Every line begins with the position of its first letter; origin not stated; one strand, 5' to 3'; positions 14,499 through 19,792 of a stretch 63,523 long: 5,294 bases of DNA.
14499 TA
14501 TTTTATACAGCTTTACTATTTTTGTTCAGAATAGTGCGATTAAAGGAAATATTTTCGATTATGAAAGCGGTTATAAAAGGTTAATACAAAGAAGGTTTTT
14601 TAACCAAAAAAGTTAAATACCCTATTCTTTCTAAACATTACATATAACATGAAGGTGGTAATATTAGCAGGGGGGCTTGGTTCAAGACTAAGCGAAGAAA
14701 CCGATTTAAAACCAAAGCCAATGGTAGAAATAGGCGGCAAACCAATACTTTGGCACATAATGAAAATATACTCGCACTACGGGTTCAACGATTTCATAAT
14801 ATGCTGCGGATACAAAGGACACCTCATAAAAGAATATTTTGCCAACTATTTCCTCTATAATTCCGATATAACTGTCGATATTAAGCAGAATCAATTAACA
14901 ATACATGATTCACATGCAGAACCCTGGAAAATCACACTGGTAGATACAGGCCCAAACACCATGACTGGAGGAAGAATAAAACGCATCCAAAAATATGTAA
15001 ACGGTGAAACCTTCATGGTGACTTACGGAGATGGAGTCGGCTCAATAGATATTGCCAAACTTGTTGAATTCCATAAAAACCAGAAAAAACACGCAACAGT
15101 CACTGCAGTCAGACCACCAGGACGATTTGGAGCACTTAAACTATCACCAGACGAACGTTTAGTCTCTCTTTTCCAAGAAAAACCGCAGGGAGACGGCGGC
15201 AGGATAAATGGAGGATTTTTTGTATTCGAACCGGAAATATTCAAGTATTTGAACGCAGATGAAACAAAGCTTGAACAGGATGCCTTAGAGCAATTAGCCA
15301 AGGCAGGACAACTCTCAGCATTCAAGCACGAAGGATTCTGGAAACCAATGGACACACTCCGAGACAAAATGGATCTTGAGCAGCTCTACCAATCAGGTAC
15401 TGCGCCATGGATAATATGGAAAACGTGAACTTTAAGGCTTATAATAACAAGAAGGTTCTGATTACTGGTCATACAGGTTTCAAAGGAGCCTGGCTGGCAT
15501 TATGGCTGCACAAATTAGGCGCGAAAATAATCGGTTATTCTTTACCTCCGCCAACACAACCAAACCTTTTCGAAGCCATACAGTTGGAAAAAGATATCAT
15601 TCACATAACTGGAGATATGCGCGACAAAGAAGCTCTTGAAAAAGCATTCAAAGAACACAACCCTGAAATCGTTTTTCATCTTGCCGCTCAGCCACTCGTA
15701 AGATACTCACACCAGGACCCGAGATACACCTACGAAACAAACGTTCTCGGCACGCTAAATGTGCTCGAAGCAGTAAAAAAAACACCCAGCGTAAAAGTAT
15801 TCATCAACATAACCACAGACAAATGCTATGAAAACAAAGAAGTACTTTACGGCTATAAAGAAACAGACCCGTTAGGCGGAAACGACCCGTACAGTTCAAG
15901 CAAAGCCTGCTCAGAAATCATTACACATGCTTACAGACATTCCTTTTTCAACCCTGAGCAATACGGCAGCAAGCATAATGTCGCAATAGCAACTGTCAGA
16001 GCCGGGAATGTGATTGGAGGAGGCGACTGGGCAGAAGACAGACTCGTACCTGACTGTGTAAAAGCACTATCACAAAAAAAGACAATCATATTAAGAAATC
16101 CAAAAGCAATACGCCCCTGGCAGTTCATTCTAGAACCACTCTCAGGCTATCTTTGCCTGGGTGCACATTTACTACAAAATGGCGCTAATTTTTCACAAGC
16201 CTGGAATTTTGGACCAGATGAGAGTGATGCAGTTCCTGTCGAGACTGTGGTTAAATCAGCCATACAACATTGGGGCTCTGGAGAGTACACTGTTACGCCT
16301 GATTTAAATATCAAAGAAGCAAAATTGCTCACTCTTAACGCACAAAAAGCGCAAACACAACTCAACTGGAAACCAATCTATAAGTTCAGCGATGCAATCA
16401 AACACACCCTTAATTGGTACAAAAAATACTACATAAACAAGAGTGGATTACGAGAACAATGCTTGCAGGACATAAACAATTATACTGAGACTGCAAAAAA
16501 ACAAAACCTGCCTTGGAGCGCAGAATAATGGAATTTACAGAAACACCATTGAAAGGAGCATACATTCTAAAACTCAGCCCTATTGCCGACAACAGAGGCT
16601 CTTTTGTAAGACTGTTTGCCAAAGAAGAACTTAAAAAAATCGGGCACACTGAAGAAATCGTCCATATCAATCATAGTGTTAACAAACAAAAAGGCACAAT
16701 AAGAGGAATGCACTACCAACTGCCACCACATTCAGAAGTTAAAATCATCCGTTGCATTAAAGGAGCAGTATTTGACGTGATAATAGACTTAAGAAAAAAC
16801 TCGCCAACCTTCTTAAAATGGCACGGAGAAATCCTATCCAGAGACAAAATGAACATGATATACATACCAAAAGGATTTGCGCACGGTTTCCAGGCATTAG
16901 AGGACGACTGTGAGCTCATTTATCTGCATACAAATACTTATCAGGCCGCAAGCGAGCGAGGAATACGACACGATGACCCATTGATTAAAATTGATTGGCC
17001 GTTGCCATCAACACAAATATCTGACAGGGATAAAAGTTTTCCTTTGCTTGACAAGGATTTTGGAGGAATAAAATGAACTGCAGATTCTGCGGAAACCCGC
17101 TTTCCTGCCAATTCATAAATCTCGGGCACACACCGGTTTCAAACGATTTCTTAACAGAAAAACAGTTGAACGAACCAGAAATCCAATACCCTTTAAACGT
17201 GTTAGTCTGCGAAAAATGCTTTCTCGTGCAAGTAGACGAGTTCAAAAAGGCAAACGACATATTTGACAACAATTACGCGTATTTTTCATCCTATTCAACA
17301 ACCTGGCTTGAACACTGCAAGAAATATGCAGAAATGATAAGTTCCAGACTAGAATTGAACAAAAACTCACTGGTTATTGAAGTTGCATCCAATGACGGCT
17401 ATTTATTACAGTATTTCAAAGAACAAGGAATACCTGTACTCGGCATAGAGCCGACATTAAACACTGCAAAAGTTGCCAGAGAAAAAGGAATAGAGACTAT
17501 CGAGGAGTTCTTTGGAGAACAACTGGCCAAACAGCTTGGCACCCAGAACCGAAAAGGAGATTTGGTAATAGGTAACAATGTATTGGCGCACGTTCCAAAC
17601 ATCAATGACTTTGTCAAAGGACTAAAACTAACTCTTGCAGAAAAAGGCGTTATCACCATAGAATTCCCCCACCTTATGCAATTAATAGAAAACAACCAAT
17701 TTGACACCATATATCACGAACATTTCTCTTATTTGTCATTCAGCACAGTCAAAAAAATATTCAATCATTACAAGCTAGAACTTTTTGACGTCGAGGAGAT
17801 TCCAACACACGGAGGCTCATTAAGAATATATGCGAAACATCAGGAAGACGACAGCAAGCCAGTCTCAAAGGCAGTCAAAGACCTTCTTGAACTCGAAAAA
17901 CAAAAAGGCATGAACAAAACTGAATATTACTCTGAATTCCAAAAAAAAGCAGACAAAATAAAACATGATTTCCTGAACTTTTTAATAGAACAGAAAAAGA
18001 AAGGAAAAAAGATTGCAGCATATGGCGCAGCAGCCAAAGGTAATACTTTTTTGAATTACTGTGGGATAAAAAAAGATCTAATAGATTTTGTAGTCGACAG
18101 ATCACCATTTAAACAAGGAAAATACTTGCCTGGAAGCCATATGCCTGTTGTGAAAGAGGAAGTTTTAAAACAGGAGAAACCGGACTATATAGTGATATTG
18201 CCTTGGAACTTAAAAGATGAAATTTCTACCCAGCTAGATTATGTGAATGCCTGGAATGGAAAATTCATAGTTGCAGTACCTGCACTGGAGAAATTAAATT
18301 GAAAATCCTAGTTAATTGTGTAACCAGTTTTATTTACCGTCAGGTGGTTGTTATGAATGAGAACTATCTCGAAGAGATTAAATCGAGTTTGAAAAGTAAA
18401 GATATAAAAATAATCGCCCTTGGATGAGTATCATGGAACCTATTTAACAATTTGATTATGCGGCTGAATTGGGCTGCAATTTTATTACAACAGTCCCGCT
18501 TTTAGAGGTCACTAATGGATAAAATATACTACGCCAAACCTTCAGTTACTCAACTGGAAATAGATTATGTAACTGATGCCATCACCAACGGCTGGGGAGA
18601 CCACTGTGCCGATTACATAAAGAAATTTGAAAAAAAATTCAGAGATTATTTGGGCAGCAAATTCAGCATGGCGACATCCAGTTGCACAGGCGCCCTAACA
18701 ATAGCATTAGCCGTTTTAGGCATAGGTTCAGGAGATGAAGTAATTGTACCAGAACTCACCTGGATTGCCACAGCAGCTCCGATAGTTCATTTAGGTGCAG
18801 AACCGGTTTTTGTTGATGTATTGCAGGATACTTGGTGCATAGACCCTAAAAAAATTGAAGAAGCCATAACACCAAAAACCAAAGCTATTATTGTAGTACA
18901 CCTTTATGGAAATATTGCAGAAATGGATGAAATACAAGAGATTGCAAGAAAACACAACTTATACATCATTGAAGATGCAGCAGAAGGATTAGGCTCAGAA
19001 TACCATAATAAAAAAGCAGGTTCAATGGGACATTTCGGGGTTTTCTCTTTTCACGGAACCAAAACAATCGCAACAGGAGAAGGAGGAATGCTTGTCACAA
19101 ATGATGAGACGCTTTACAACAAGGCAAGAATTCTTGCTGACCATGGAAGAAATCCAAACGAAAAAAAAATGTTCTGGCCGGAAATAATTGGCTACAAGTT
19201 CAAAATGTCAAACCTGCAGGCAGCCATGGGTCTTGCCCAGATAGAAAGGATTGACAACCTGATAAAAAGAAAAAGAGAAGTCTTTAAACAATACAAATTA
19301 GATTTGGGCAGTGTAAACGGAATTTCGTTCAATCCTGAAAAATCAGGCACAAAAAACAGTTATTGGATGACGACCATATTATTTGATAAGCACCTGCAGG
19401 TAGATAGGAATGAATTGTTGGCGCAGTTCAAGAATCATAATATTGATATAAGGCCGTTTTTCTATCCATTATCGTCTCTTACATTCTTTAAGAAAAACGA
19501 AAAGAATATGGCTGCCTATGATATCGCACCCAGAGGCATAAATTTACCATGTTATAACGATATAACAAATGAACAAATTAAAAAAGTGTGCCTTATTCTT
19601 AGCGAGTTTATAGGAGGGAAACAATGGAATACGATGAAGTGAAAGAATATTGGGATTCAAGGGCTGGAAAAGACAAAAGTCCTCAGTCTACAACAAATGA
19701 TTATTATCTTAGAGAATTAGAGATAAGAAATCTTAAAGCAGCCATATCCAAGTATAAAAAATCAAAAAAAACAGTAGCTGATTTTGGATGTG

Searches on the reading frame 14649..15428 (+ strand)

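Call 64: search_protein_families(library=pfam, proteins=[window:14649-15428:+], max_evalue=0.001)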
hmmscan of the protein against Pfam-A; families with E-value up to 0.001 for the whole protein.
window:14649-15428:+ (259 aa): 2 families
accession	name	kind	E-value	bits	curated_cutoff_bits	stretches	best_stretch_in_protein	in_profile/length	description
PF00483.29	NTP_transferase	-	3.6e-22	79.6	21.2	1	2-232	1-227/245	Nucleotidyl transferase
PF12804.13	NTP_transf_3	-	6.9e-09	36.5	27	1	3-62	1-53/160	MobA-like NTP transferase domain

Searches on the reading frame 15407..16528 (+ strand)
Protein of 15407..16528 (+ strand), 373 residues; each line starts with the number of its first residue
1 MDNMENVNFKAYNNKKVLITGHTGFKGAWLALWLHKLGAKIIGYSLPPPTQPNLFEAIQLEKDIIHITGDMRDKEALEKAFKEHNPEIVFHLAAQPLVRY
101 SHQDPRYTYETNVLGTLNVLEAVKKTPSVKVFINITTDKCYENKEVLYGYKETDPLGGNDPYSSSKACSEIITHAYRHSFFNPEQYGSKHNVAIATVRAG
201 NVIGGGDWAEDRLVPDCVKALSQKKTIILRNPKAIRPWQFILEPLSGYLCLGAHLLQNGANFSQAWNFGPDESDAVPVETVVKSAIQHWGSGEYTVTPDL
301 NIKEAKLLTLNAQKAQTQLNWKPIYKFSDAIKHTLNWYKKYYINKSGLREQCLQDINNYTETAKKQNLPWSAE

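Call 64: search_protein_families(library=pfam, proteins=[window:15407-16528:+], max_evalue=0.001)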
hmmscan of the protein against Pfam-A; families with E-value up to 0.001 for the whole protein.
window:15407-16528:+ (373 aa): 6 families
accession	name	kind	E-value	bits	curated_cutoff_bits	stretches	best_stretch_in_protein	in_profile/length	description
PF16363.11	GDP_Man_Dehyd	-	1e-39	137.4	27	1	18-333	1-331/332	GDP-mannose 4,6 dehydratase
PF01370.27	Epimerase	-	1.7e-34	119.7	20.9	1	17-254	1-227/240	NAD dependent epimerase/dehydratase family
PF02719.21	Polysacc_synt_2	-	1.2e-16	61.3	20.2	1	18-205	2-174/293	Polysaccharide biosynthesis protein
PF04321.23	RmlD_sub_bind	-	6.4e-09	35.7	27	1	16-175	2-138/287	RmlD substrate binding domain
PF01073.25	3Beta_HSD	-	2.4e-08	33.8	22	1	18-172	1-157/280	3-beta hydroxysteroid dehydrogenase/isomerase family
PF07993.18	NAD_binding_4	-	1.7e-06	27.8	20.1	1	54-178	51-193/258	Male sterility protein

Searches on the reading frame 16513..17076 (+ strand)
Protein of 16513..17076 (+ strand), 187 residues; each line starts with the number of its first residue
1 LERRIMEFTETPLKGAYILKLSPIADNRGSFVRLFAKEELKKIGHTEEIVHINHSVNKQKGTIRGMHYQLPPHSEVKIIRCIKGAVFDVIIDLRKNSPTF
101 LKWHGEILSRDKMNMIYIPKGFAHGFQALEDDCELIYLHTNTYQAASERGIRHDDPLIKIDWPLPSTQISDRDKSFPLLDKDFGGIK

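Call 64: search_protein_families(library=pfam, proteins=[window:16513-17076:+], max_evalue=0.001)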
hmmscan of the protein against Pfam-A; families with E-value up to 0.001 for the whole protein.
window:16513-17076:+ (187 aa): 1 family
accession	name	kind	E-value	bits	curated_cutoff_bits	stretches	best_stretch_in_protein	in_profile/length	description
PF00908.23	dTDP_sugar_isom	-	1.4e-61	207.5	27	1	10-180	1-167/168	dTDP-4-dehydrorhamnose 3,5-epimerase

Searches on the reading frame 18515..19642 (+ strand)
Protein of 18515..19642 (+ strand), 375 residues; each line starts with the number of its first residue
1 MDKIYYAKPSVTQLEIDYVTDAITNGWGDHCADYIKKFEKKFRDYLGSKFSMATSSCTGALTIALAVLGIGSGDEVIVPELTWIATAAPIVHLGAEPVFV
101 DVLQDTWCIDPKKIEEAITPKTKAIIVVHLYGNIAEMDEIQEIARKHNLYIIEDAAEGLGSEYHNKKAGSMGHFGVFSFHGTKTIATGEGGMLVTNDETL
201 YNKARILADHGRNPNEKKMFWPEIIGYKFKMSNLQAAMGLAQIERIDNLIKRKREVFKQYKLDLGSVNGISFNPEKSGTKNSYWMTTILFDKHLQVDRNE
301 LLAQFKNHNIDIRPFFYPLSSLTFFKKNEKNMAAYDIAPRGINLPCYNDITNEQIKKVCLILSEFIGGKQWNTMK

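Call 65: search_protein_families(library=pfam, proteins=[window:18515-19642:+], max_evalue=0.001)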
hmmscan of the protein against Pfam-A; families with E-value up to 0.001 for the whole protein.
window:18515-19642:+ (375 aa): 5 families
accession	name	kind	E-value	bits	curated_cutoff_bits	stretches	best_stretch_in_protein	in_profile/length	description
PF01041.23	DegT_DnrJ_EryC1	-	4.3e-124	414.8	19.8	1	12-360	4-357/360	DegT/DnrJ/EryC1/StrS aminotransferase family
PF00155.27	Aminotran_1_2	-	2.1e-09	37.5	19.7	1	34-156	43-187/361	Aminotransferase class I and II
PF00266.25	Aminotran_5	-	1.3e-08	34.7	21.5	1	34-167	44-188/371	Aminotransferase class-V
PF01212.27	Beta_elim_lyase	-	3.2e-07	30.4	27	1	36-275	35-276/288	Beta-eliminating lyase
PF01053.26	Cys_Met_Meta_PP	-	0.00042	19.4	27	1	37-155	56-174/381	Cys/Met metabolism PLP-dependent enzyme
